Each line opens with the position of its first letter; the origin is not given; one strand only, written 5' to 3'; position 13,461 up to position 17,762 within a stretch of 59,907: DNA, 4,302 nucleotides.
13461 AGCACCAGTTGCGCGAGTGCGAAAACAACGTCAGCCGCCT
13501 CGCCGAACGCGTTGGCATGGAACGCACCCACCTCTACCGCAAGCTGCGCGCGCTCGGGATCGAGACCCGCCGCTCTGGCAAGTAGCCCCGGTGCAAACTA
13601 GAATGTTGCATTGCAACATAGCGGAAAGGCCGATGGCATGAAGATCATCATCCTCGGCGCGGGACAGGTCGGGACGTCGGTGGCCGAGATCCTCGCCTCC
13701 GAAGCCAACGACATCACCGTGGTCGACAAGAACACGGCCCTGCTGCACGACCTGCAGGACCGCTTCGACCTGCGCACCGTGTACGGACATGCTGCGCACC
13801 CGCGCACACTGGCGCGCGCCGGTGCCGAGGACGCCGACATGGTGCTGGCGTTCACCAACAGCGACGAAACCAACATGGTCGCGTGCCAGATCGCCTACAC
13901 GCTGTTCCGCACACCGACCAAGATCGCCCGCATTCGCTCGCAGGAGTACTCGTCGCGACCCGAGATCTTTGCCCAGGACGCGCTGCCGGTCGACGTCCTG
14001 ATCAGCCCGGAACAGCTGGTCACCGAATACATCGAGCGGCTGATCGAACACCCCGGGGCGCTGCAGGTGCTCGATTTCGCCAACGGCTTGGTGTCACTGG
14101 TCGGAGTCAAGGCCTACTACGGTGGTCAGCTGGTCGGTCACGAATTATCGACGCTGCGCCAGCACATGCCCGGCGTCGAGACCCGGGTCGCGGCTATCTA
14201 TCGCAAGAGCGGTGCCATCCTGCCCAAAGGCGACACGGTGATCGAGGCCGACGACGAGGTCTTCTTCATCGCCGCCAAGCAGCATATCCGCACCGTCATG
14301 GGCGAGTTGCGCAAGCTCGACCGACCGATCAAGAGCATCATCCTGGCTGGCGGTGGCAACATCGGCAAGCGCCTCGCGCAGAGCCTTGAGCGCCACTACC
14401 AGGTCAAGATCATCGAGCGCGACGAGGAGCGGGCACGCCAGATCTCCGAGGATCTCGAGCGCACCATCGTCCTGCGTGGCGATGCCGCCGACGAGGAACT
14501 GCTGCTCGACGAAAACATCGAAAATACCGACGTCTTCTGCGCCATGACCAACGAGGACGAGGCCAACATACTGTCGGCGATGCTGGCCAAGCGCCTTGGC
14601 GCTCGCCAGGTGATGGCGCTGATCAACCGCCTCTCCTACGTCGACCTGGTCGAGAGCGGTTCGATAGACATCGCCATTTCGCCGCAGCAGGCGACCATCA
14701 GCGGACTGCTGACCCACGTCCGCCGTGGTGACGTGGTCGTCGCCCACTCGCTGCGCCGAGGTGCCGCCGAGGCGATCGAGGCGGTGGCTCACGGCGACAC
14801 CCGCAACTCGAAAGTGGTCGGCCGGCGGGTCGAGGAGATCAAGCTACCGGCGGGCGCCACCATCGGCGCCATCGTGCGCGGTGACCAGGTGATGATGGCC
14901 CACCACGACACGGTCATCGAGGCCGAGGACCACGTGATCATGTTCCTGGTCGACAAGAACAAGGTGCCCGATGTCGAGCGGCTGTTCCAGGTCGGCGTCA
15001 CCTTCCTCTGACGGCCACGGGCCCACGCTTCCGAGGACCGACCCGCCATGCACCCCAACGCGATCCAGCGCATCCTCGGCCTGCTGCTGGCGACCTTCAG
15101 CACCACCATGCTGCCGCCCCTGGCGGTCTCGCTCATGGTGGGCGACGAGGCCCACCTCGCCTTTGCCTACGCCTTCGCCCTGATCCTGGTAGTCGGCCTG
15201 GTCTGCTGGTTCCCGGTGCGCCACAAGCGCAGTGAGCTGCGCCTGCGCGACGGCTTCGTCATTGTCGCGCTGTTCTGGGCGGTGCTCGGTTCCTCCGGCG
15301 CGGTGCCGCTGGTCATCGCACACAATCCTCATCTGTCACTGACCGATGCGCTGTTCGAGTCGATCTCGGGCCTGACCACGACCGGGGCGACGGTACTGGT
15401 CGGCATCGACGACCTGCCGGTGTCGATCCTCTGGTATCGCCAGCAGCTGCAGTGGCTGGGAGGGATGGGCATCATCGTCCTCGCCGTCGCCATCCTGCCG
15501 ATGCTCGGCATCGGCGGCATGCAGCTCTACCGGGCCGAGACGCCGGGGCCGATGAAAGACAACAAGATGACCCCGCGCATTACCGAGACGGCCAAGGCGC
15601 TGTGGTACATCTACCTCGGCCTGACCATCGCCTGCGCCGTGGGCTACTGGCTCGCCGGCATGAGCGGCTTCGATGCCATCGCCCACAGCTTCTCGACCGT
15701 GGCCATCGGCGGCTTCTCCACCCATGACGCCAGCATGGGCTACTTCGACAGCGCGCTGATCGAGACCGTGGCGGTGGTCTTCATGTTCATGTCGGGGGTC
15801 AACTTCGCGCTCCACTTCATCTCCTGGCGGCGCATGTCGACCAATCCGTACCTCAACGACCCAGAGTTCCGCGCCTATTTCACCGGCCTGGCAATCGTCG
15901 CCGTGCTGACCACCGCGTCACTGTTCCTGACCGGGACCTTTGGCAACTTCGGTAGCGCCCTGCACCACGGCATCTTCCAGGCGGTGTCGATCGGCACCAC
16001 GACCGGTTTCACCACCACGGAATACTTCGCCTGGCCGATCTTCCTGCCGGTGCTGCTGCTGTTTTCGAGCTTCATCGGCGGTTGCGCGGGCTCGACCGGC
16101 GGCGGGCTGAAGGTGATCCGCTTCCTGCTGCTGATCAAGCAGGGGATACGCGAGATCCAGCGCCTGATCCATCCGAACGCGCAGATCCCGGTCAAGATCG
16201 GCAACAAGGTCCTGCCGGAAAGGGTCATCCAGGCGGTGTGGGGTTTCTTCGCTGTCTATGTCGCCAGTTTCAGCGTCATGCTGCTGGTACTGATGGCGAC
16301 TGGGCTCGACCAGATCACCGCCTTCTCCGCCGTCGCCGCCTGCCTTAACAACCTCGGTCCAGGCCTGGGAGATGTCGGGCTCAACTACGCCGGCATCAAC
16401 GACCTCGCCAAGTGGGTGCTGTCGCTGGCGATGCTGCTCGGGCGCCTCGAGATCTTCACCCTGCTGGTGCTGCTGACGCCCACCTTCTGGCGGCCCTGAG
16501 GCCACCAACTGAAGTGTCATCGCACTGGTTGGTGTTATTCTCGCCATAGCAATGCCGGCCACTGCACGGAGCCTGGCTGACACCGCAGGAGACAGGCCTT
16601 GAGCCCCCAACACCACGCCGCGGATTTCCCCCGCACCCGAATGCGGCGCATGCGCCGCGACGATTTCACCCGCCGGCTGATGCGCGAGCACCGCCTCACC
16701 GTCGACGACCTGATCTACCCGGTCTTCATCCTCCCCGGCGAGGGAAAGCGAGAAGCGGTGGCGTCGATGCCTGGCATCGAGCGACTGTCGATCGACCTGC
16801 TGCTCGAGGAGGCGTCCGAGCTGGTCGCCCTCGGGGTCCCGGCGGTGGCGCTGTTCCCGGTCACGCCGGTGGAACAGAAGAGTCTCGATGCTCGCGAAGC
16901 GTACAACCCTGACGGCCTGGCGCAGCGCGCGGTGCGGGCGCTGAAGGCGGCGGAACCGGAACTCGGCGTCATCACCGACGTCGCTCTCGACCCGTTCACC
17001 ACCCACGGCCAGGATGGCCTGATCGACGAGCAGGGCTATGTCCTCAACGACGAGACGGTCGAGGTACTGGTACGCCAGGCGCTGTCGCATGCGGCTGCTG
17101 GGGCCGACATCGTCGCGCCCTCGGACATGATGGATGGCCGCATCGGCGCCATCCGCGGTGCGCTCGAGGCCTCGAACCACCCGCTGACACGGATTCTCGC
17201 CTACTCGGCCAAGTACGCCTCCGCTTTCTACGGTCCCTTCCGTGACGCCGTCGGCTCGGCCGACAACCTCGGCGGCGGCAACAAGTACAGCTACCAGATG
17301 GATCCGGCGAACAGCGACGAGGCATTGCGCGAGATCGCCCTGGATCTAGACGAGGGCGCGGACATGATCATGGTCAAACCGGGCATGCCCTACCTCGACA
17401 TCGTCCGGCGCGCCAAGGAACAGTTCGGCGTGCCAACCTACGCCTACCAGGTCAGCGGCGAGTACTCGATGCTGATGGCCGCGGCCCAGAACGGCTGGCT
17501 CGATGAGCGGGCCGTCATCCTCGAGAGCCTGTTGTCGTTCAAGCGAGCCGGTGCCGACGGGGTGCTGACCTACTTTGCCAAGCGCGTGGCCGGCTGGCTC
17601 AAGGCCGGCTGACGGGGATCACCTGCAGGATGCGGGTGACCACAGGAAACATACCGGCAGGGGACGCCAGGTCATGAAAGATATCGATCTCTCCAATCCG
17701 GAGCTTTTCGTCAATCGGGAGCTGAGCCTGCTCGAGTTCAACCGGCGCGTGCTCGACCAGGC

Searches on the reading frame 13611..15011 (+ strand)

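Call 44: search_protein_families(library=pfam, proteins=[window:13611-15011:+], max_evalue=0.0001)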
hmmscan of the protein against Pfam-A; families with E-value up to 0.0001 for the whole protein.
window:13611-15011:+ (466 aa): 15 families
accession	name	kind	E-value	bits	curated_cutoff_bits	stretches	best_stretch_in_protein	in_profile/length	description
PF02254.24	TrkA_N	-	3.6e-53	179.3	23.8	2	12-132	1-115/116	TrkA-N domain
PF02080.26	TrkA_C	-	4e-23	81.5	27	2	399-458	9-69/71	TrkA-C domain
PF03435.24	Sacchrp_dh_NADP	-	1.1e-11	45.6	25.1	0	243-309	1-72/129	Saccharopine dehydrogenase NADP binding domain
PF13241.12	NAD_binding_7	-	2.1e-10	41.5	22.1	1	8-95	6-82/104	Putative NAD(P)-binding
PF01488.26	Shikimate_DH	-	2.1e-09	38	24.3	0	6-86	9-87/138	Shikimate / quinate 5-dehydrogenase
PF01210.29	NAD_Gly3P_dh_N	-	1.7e-08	35.1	23.1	0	11-67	1-57/158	NAD-dependent glycerol-3-phosphate dehydrogenase N-terminus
PF03807.23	F420_oxidored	-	9.4e-08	33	21.6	0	244-290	4-54/94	NADP oxidoreductase coenzyme F420-dependent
PF13460.12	NAD_binding_10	-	1.5e-07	31.9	27.2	0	248-327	3-74/184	NAD(P)H-binding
PF00070.33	Pyr_redox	-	5.3e-07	30.5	22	0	11-47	1-36/82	Pyridine nucleotide-disulphide oxidoreductase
PF07992.20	Pyr_redox_2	-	1.3e-06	28.5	26.1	0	11-49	144-182/291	Pyridine nucleotide-disulphide oxidoreductase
PF02737.24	3HCDH_N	-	2.8e-06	27.8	22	0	11-53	1-43/180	3-hydroxyacyl-CoA dehydrogenase, NAD binding domain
PF01262.27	AlaDh_PNT_C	-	3.5e-06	27.1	23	0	10-78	29-96/214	Alanine dehydrogenase/PNT, C-terminal domain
PF02558.23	ApbA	-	8.8e-06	25.8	22.2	0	12-82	1-74/150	Ketopantoate reductase PanE/ApbA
PF13478.12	XdhC_C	-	3.9e-05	24.6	29.7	0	12-96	1-65/125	XdhC Rossmann domain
PF03721.20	UDPG_MGDP_dh_N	-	9.8e-05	22.4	27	0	10-104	1-89/187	UDP-glucose/GDP-mannose dehydrogenase family, NAD binding domain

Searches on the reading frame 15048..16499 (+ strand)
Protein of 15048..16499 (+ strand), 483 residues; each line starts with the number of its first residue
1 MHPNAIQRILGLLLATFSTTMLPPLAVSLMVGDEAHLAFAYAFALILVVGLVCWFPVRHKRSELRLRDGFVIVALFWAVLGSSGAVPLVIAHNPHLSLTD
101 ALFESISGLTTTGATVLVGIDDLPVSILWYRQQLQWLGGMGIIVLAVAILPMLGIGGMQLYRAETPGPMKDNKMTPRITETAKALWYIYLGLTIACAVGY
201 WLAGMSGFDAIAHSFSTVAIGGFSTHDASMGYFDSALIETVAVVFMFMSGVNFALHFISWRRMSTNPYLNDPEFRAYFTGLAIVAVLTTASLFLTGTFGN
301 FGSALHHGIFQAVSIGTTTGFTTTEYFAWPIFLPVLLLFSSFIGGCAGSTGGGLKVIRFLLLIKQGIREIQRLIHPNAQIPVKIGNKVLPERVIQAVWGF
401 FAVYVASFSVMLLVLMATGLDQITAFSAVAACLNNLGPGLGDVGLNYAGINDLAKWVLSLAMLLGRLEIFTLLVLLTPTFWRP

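Call 44: search_protein_families(library=pfam, proteins=[window:15048-16499:+], max_evalue=0.0001)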
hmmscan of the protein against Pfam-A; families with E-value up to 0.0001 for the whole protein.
window:15048-16499:+ (483 aa): 1 family
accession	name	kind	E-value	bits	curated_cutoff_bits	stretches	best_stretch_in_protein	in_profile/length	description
PF02386.22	TrkH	-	1.4e-100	337.6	27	1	38-476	4-490/502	Cation transport protein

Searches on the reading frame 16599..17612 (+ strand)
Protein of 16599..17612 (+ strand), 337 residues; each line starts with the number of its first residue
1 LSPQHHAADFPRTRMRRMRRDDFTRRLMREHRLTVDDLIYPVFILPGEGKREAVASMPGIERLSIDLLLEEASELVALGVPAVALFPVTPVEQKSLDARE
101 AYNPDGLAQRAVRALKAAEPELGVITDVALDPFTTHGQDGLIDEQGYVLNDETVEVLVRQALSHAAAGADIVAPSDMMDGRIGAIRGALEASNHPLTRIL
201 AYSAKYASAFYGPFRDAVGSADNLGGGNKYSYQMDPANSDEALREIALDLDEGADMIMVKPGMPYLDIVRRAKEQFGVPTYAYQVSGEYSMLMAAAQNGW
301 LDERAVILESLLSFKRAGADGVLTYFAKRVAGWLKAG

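Call 44: search_protein_families(library=pfam, proteins=[window:16599-17612:+], max_evalue=0.0001)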
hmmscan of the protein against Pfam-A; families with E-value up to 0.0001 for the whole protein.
window:16599-17612:+ (337 aa): 1 family
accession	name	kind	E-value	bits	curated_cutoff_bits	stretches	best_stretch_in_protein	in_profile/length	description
PF00490.27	ALAD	-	2e-138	461.3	24.6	1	13-333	2-317/317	Delta-aminolevulinic acid dehydratase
